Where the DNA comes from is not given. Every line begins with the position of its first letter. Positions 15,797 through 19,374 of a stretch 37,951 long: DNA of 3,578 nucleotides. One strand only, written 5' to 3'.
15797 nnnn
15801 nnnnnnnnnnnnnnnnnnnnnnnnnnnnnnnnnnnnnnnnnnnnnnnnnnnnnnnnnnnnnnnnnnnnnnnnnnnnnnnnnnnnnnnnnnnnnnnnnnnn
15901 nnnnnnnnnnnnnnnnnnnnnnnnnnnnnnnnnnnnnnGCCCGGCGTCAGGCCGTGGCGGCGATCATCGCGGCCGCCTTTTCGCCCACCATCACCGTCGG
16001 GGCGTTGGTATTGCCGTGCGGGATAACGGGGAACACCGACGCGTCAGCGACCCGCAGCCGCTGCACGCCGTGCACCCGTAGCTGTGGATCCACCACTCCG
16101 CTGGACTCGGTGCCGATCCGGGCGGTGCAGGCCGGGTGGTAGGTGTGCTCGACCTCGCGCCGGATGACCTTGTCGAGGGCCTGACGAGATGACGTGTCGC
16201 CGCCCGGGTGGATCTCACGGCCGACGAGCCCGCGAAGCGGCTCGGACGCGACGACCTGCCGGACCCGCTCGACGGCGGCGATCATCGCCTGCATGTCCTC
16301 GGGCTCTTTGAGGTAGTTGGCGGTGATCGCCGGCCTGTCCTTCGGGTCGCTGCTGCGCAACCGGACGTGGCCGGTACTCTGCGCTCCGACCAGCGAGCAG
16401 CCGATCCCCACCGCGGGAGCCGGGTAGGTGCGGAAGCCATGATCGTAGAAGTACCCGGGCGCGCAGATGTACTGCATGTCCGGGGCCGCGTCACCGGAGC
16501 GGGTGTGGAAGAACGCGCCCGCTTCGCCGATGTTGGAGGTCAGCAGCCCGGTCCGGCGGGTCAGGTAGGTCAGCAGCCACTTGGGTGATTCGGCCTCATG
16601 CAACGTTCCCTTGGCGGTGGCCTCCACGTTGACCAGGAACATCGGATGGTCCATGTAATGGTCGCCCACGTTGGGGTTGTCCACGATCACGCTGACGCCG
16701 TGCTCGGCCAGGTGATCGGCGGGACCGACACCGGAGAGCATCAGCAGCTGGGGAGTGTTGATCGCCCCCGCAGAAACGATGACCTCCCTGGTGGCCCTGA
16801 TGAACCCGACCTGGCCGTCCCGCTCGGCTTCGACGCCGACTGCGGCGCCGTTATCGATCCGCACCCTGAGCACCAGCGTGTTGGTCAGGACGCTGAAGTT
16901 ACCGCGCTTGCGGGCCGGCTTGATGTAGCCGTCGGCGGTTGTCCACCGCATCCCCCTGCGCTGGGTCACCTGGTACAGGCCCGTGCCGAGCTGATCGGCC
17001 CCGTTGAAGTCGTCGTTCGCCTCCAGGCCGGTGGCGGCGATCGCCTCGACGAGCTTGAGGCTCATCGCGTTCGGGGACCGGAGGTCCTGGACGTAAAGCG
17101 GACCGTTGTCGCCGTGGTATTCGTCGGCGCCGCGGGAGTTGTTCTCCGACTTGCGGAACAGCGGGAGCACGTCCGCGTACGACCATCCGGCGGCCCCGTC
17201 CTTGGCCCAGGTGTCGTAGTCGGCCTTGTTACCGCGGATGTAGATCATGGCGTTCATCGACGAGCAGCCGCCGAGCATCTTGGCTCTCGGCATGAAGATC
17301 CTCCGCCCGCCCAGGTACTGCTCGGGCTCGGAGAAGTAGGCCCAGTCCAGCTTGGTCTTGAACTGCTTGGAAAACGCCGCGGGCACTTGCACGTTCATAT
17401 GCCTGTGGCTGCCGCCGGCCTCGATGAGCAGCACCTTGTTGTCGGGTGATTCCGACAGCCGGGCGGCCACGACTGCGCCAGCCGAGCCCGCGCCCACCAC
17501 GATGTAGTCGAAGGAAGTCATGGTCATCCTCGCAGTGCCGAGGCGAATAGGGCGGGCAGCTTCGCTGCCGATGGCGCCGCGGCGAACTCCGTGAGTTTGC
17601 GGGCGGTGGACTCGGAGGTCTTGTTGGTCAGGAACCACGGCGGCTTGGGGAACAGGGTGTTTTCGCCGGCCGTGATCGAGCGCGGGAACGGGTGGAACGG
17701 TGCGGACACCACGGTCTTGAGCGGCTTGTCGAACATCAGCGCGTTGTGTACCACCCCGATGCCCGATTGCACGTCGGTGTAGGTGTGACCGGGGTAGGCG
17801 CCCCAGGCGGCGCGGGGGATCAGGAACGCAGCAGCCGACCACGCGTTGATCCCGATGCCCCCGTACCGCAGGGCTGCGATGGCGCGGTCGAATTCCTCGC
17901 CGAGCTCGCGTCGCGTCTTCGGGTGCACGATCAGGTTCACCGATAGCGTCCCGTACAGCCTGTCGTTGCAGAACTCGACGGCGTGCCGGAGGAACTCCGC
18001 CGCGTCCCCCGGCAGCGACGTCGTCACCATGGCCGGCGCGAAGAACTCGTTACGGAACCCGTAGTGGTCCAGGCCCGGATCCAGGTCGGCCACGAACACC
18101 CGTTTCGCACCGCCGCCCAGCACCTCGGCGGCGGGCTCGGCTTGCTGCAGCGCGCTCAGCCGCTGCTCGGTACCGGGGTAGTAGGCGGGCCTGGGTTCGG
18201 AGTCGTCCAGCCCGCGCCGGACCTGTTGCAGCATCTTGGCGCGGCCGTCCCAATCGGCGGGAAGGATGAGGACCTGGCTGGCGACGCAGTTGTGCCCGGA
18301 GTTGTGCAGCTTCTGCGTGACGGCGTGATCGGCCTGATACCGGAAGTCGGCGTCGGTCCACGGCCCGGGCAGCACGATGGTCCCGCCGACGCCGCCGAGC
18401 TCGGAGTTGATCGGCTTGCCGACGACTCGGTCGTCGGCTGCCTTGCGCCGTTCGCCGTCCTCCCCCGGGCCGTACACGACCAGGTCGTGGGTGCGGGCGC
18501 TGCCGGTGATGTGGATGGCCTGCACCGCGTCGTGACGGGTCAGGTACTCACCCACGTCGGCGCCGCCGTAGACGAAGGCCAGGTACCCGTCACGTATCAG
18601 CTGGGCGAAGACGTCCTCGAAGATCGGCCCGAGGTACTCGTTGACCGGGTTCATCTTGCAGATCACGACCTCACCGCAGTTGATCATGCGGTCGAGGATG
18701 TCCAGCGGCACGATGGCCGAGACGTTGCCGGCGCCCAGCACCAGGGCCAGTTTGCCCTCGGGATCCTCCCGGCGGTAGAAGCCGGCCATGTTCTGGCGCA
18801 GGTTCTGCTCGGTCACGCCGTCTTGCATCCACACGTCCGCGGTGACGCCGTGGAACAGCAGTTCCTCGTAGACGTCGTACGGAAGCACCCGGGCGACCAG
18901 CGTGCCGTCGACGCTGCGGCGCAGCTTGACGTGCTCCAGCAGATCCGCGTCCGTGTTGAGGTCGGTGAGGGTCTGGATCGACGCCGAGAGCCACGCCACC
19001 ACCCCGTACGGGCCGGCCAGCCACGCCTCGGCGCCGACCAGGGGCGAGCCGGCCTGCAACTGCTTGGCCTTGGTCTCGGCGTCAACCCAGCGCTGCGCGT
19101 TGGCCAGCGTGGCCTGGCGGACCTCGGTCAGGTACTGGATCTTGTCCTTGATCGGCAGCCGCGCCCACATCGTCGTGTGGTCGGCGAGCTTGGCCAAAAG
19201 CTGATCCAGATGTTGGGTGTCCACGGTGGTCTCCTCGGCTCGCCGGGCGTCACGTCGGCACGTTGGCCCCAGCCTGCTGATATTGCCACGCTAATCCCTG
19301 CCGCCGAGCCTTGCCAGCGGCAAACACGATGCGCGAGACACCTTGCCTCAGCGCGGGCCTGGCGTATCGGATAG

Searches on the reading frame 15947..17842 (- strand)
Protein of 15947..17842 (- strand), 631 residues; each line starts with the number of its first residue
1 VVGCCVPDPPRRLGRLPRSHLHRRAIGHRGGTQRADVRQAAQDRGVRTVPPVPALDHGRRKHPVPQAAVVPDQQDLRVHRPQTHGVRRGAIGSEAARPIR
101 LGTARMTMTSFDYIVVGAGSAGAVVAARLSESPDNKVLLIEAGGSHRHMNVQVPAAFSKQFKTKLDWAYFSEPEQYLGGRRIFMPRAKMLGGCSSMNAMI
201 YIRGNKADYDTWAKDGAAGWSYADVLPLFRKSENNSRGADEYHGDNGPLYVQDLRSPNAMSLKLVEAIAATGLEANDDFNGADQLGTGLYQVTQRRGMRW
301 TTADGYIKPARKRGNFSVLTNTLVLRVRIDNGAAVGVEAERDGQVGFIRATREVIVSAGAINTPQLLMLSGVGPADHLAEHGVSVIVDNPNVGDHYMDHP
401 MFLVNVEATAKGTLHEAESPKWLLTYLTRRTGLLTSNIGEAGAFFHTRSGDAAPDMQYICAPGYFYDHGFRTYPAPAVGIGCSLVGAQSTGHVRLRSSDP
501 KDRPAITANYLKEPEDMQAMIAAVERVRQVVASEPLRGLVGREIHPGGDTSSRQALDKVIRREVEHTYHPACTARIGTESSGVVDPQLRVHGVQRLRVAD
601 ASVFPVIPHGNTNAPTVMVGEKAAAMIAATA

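Call 10: search_protein_families(library=pfam, proteins=[window:15947-17842:-], max_evalue=0.001)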
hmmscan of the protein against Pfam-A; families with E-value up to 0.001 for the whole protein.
window:15947-17842:- (631 aa): 5 families
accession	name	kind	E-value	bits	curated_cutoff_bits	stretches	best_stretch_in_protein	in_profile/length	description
PF00732.25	GMC_oxred_N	-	2.5e-48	165.2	23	1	111-400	1-217/218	GMC oxidoreductase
PF05199.19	GMC_oxred_C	-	2.4e-37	129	24.6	1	488-620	2-139/139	GMC oxidoreductase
PF01266.30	DAO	-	6.1e-07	29.7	27.9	1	112-387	1-231/353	FAD dependent oxidoreductase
PF00890.30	FAD_binding_2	-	8.4e-07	29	20.4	0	112-145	1-33/414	FAD binding domain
PF13450.12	NAD_binding_8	-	0.00061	20.5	21.9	0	115-143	1-28/68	NAD(P)-binding Rossmann-like domain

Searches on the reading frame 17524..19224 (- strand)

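Call 10: search_protein_families(library=pfam, proteins=[window:17524-19224:-], max_evalue=0.001)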
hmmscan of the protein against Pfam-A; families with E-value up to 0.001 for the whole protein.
window:17524-19224:- (566 aa): 1 family
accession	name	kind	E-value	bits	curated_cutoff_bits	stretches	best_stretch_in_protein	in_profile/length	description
PF00171.27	Aldedh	-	1.3e-13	50.8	23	1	155-324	126-280/461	Aldehyde dehydrogenase family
